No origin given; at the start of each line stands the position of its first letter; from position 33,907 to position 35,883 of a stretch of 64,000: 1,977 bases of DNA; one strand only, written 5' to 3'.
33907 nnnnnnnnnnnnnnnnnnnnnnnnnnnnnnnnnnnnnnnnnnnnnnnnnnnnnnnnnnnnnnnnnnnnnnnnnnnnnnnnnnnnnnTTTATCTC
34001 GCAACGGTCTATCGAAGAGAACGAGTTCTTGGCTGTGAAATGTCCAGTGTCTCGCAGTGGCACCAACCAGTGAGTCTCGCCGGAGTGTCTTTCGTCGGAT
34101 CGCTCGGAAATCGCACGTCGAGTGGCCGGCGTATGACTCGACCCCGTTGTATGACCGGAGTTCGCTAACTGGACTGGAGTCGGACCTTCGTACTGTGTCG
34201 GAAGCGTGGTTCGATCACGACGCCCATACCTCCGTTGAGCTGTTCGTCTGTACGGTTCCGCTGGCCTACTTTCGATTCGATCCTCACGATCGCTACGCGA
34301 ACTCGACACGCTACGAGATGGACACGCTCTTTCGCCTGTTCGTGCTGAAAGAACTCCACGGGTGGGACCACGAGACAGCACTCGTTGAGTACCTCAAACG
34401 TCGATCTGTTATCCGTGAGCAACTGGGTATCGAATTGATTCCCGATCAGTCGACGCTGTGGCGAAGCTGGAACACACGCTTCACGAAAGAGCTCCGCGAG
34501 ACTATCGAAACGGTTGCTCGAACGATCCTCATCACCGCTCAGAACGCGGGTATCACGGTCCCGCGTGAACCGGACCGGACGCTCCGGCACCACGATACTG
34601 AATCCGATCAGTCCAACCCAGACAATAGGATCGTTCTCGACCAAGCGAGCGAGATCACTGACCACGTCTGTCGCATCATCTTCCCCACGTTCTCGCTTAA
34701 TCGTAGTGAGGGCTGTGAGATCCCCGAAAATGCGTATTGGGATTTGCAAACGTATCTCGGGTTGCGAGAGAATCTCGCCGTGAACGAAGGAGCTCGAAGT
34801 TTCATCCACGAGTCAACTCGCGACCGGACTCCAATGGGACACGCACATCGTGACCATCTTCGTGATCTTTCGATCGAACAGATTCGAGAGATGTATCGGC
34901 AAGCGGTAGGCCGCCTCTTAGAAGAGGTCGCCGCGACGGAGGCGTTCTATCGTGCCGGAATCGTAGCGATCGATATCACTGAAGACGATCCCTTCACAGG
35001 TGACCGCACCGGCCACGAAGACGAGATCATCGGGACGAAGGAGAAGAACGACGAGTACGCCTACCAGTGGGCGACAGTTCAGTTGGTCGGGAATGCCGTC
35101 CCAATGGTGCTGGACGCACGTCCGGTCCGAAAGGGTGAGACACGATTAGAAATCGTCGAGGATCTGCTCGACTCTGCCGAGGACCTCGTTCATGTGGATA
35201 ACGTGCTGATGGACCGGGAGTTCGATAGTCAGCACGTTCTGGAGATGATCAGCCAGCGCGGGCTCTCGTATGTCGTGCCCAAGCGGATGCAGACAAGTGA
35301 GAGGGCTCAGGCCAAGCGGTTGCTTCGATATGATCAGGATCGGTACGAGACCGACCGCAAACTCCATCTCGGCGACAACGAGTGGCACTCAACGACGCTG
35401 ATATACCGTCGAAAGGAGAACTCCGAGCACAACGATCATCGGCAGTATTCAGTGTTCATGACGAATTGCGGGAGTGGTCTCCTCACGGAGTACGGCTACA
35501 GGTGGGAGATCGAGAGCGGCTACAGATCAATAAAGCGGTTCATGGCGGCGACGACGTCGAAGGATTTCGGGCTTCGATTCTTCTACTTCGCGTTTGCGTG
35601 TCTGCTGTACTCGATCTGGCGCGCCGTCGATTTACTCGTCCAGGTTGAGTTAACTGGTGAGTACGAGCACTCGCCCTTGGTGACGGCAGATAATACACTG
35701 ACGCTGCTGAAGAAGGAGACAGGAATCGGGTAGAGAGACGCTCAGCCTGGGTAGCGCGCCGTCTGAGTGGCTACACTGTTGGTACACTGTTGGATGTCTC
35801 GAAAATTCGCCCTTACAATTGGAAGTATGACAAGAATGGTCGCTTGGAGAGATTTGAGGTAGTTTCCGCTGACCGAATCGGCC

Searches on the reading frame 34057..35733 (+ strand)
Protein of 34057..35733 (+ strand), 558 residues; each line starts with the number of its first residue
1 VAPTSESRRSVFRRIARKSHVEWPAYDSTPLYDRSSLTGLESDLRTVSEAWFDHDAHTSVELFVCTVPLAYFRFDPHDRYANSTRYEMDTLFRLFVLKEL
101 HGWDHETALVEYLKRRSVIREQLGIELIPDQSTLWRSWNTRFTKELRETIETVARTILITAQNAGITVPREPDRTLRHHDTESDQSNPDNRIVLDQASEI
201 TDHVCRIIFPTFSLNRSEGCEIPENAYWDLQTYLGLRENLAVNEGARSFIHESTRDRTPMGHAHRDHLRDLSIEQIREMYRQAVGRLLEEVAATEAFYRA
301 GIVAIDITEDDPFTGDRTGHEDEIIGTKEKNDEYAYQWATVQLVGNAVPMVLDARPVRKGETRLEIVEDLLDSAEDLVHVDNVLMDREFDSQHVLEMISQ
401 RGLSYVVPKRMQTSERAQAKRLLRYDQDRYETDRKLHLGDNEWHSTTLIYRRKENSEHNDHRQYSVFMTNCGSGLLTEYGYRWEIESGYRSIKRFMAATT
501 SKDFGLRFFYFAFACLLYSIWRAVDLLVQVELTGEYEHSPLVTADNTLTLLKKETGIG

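Call 3: search_protein_families(library=pfam, proteins=[window:34057-35733:+], max_evalue=1)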
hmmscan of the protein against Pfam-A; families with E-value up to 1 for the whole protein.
window:34057-35733:+ (558 aa): 3 families
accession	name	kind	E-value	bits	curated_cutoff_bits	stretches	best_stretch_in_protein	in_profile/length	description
PF01609.27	DDE_Tnp_1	-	8.3e-07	29.4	23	1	362-500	60-180/200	Transposase DDE domain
PF05598.16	DUF772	-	1.3e-06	28.8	23.1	1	86-151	5-72/74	Transposase domain (DUF772)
PF13546.12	DDE_5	-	0.0063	16.5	27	1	362-437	159-236/272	DDE superfamily endonuclease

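Call 84: search_protein_families(library=ncbifam, proteins=[window:34057-35733:+], max_evalue=0.01)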
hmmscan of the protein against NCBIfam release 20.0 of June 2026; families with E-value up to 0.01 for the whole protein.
window:34057-35733:+ (558 aa): 9 families
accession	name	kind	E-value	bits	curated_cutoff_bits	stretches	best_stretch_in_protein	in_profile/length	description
NF033541.0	transpos_ISH3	equivalog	2.6e-31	108.9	225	1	254-523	24-296/298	ISH3 family transposase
NF033592.1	transpos_IS4_1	equivalog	4e-07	29.4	115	1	380-498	177-303/332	IS4 family transposase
NF033551.1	transpos_IS1182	equivalog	2.9e-06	26.5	270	0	370-429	300-364/488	IS1182 family transposase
NF049921.1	transpos_IS701_2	equivalog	1.6e-05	24.5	250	1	358-498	122-262/318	IS701 family transposase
NF033579.1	transpos_IS5_2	equivalog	2.5e-05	23.9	140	1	365-457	167-252/289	IS5 family transposase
NF033581.1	transpos_IS5_4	equivalog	4.1e-05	23.1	140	1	81-141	27-90/285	IS5 family transposase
NF033539.1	transpos_IS1380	equivalog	0.0001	21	180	0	301-456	129-284/419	IS1380 family transposase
NF033540.2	transpos_IS701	equivalog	0.00037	19.9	150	0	360-449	161-253/363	IS701 family transposase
NF033591.1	transpos_IS4_2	equivalog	0.0063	15.7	152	1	370-493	106-245/340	IS4 family transposase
